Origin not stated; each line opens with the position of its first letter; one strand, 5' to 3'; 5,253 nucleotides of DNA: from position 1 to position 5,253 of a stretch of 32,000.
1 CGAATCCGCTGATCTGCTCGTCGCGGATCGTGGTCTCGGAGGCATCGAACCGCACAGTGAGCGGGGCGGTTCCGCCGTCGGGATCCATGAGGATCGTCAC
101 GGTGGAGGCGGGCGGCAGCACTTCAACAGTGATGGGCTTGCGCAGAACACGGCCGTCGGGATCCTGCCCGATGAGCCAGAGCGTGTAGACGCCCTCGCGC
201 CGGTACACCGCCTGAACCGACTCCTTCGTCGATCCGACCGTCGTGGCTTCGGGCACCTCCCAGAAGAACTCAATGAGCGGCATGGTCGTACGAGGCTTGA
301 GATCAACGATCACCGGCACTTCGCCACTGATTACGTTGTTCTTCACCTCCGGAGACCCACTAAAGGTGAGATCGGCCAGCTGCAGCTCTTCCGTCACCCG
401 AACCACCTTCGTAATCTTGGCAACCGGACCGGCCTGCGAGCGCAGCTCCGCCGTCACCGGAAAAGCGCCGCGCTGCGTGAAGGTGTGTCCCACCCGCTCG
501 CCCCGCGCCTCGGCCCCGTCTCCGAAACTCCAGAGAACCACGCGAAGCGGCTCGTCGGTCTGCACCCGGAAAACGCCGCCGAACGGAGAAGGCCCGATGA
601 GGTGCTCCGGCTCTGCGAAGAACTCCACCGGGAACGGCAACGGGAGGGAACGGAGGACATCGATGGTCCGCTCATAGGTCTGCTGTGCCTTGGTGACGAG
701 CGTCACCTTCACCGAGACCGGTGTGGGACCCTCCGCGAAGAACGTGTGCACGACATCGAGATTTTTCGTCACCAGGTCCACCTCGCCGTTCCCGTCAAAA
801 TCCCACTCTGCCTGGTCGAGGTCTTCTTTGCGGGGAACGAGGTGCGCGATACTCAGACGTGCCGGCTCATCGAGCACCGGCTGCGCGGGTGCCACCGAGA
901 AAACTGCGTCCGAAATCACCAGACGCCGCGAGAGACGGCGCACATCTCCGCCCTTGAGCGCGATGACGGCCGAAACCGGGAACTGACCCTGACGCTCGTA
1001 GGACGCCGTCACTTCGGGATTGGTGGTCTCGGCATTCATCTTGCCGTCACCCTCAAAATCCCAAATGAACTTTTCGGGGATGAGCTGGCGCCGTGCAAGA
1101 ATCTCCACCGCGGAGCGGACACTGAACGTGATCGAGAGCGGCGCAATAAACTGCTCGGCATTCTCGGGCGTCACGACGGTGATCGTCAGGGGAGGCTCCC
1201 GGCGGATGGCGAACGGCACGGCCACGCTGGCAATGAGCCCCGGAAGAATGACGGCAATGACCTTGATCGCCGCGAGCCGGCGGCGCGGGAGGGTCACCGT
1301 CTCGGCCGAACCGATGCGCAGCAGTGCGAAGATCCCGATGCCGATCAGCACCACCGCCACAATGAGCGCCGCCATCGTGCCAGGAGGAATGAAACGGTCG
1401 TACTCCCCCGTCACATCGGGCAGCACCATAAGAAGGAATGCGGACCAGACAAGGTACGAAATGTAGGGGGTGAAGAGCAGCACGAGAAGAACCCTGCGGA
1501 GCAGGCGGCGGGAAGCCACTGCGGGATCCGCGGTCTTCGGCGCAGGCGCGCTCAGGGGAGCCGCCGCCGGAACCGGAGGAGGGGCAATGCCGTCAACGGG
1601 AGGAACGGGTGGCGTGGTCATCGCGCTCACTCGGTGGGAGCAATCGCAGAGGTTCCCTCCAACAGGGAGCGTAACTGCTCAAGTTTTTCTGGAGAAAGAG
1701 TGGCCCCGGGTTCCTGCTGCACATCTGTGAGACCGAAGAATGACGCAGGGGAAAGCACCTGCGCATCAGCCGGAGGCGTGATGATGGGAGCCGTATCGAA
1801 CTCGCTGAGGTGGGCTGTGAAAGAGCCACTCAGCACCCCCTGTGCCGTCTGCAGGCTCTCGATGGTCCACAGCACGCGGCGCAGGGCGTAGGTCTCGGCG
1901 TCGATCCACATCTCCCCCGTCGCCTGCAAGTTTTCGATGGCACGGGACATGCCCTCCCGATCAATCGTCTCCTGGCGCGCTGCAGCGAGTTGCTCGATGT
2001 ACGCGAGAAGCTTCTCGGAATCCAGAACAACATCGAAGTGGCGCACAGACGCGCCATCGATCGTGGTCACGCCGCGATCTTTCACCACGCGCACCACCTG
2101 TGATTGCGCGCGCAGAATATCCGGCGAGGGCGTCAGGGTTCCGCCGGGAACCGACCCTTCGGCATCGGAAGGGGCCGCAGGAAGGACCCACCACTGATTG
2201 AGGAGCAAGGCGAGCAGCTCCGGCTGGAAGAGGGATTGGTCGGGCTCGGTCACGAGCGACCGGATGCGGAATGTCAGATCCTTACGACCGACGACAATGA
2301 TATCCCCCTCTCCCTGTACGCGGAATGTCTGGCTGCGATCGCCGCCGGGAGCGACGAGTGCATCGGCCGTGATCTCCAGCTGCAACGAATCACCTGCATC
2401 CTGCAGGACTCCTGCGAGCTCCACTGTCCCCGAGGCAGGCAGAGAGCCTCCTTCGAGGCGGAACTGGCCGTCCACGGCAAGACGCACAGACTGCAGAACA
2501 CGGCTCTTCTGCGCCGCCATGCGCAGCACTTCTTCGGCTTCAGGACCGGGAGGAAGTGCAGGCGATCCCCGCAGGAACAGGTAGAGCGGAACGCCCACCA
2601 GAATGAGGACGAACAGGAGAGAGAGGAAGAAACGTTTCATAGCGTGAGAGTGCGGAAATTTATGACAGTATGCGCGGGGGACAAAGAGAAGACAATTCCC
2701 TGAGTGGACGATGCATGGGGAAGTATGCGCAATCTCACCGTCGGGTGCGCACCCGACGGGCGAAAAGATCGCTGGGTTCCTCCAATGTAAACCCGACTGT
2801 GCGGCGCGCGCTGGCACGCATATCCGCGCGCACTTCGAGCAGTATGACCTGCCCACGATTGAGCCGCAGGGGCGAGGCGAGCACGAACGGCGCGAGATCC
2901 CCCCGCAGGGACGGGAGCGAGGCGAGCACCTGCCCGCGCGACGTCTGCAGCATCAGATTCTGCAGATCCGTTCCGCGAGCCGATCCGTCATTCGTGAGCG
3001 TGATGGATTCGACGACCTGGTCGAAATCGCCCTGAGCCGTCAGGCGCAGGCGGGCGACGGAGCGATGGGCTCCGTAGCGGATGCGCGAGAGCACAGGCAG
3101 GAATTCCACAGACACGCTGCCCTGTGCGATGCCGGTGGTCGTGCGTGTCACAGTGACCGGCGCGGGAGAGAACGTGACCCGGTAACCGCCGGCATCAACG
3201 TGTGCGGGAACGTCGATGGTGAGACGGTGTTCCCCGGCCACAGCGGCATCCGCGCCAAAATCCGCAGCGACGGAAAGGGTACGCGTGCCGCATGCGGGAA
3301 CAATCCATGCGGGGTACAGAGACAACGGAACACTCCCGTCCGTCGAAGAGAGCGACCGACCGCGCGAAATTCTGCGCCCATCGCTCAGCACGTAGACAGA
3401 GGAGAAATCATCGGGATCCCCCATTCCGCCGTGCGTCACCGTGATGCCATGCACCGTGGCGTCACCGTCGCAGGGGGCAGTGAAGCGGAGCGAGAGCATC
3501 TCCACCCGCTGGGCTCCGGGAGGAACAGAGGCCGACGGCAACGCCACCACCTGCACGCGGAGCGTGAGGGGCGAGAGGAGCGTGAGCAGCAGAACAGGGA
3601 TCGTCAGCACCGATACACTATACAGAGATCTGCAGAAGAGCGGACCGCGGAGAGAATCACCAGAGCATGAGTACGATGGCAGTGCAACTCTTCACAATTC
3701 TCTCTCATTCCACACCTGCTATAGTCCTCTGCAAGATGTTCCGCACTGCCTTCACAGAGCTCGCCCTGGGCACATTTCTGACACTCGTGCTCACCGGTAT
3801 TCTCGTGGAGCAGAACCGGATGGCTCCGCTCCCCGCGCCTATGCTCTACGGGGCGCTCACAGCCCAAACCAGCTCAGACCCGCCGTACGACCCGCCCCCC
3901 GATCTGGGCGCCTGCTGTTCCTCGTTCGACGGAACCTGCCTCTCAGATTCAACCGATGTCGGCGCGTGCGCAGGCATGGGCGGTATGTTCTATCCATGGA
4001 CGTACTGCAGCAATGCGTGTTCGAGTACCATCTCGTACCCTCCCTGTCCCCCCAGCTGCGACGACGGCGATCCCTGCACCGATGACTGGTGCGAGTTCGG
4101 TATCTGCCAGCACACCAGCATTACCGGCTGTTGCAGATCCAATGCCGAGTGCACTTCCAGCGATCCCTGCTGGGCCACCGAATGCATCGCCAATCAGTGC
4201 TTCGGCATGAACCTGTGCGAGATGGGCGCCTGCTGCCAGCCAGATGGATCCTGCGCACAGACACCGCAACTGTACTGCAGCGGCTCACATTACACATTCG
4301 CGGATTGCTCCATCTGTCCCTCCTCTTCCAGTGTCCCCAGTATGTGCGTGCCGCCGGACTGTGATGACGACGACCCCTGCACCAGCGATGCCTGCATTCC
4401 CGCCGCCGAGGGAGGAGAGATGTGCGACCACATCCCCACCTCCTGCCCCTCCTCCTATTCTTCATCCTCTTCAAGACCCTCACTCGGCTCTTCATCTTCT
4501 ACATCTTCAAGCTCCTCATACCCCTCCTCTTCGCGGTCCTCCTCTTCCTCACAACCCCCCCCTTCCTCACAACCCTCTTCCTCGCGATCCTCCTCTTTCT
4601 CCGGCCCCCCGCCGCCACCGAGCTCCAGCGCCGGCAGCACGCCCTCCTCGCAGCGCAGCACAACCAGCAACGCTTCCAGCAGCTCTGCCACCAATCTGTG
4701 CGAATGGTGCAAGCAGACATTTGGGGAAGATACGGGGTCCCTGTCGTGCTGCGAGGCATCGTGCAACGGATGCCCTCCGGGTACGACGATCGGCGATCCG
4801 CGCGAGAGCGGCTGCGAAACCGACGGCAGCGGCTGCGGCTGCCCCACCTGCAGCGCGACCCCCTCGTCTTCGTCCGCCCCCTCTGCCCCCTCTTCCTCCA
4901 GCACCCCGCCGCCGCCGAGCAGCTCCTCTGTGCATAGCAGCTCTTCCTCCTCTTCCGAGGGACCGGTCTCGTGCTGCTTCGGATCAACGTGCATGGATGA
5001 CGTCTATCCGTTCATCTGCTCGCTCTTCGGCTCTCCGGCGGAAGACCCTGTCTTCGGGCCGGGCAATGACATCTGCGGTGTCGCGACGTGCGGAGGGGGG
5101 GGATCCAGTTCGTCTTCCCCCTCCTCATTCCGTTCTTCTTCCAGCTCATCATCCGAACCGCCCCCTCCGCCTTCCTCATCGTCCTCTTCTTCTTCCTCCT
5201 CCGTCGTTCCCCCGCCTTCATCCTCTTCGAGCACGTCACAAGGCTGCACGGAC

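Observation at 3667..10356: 2229-aa secreted protein built from a regular array of six-cysteine modules opened by Cys-Cys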

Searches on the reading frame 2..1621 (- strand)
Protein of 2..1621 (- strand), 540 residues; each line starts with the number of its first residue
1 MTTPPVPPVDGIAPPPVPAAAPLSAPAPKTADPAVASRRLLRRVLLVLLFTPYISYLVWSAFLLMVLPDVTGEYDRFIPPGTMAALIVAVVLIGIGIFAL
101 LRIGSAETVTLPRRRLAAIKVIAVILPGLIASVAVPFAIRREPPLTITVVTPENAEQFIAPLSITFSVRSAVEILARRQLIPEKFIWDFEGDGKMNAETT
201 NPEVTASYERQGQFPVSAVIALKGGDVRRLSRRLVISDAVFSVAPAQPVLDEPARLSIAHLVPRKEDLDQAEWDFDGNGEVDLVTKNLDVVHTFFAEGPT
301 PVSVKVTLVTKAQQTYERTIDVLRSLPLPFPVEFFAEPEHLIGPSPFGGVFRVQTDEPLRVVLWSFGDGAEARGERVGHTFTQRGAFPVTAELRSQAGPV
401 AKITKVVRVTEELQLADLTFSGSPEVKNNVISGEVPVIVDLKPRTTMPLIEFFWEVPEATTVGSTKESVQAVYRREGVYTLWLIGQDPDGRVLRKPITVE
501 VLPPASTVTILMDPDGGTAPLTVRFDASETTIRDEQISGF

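Call 71: search_protein_families(library=pfam, proteins=[window:2-1621:-], max_evalue=0.01)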
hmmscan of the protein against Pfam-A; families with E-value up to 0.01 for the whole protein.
window:2-1621:- (540 aa): 2 families
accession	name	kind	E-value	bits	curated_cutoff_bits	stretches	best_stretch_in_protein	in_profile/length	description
PF18911.6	PKD_4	-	1.7e-19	70.1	27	1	351-409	26-83/85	PKD domain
PF00801.26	PKD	-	7.7e-18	64.7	23.5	2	362-407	32-79/80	PKD domain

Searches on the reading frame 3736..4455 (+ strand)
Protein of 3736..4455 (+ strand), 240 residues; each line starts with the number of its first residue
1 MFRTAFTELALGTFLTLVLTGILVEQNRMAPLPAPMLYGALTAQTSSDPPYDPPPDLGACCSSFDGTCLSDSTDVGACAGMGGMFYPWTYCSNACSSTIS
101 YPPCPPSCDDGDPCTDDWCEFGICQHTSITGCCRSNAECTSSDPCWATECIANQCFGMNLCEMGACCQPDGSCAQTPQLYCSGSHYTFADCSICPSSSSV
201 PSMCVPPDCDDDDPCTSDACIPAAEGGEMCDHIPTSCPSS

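Call 45: search_protein_families(library=pfam, proteins=[window:3736-4455:+], max_evalue=10)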
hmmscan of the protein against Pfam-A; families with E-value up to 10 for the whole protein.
seq(240 aa): 1 family
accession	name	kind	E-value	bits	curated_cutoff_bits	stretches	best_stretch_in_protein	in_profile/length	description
PF00526.23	Dicty_CTDC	-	1.4e-05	25.2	27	2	107-129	1-24/24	Dictyostelium (slime mold) repeat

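Call 46: search_protein_families(library=ncbifam, proteins=[window:3736-4455:+], max_evalue=10)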
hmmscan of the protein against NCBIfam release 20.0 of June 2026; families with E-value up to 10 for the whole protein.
seq(240 aa): 0 families

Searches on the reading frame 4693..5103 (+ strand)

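Call 45: search_protein_families(library=pfam, proteins=[window:4693-5103:+], max_evalue=10)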
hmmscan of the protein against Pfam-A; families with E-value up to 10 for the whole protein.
seq(137 aa): 1 family
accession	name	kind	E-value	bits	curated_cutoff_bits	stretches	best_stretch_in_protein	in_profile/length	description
PF20639.2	Rrn6_K-rich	-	9.1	7.6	26.1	0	51-86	75-109/131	RRN6, K-rich C-terminal domain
